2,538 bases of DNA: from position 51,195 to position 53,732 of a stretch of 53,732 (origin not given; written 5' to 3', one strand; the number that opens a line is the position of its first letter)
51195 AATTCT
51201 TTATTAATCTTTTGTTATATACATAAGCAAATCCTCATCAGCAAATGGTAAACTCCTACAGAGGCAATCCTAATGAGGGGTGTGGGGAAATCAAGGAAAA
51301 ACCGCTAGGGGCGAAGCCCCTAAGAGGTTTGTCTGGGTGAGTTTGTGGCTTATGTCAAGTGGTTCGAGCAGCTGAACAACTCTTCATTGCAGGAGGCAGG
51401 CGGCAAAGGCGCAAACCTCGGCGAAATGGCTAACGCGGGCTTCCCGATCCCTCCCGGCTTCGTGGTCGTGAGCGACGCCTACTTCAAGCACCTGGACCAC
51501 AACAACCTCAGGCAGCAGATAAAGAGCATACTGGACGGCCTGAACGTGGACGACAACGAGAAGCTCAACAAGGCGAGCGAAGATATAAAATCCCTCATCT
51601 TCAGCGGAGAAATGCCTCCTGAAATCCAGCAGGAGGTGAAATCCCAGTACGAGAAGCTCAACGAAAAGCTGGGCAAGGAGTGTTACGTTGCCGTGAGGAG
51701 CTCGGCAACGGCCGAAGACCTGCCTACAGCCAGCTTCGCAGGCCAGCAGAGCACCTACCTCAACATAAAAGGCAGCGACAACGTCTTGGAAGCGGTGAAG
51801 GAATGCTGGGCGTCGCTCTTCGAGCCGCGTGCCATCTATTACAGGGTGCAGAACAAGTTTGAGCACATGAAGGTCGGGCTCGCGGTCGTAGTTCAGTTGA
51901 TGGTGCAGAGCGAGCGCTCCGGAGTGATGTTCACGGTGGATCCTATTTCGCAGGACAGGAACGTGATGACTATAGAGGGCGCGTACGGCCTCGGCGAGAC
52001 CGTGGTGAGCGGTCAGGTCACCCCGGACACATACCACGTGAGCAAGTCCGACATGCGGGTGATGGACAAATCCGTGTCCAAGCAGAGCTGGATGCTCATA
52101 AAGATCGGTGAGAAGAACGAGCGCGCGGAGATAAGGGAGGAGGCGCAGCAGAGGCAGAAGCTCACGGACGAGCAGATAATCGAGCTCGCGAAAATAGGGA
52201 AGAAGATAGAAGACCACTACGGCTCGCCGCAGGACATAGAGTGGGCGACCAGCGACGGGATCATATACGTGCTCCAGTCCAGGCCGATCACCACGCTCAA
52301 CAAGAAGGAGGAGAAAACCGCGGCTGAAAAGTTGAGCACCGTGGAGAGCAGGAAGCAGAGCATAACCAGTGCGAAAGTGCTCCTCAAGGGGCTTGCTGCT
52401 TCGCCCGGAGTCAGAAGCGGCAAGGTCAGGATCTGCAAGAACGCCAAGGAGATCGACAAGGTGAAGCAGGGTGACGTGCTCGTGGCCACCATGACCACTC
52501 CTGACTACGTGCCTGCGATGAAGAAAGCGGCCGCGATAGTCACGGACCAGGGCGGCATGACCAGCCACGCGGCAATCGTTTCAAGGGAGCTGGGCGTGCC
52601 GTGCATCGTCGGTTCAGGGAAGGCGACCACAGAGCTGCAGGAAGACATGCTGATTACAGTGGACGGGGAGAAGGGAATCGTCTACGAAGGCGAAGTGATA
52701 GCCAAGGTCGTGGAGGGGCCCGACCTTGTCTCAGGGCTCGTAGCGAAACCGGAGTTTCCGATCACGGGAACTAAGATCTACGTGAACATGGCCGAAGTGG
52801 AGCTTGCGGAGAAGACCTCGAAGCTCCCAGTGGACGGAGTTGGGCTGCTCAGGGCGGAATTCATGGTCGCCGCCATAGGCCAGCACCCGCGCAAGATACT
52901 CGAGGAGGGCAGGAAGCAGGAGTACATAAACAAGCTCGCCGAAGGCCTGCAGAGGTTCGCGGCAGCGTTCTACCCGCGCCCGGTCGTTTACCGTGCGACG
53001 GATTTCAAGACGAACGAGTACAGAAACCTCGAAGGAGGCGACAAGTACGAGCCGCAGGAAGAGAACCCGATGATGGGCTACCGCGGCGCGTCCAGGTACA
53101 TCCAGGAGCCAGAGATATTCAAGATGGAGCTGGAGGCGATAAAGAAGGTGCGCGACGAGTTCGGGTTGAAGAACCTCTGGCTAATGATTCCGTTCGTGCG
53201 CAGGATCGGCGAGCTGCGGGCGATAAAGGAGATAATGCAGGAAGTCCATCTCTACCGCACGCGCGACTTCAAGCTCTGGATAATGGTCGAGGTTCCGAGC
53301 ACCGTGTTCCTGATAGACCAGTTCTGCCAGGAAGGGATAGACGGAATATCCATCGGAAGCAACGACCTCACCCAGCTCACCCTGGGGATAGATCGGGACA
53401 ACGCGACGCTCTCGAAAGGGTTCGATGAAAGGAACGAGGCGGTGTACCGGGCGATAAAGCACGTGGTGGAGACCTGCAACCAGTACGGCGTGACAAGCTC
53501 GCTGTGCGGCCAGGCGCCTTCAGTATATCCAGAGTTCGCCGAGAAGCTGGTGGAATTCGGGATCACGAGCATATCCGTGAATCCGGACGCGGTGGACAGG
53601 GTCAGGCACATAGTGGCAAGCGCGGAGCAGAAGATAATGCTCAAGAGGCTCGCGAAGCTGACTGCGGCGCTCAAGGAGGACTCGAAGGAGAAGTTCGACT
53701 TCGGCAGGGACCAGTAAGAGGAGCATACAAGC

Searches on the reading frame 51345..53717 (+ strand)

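Call 7: search_protein_families(library=pfam, proteins=[window:51345-53717:+], max_evalue=0.01)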
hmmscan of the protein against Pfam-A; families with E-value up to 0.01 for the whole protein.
window:51345-53717:+ (790 aa): 3 families
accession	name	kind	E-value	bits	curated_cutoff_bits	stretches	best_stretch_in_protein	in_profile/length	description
PF01326.24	PPDK_N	-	6.4e-117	390.9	27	1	17-330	3-324/328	Pyruvate phosphate dikinase, AMP/ATP-binding domain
PF02896.24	PEP-utilizers_C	-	7.4e-75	252.3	22.8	1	473-761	17-292/293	PEP-utilising enzyme, PEP-binding domain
PF00391.29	PEP-utilizers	-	1.6e-29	101.8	23.1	1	374-444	2-72/72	PEP-utilising enzyme, mobile domain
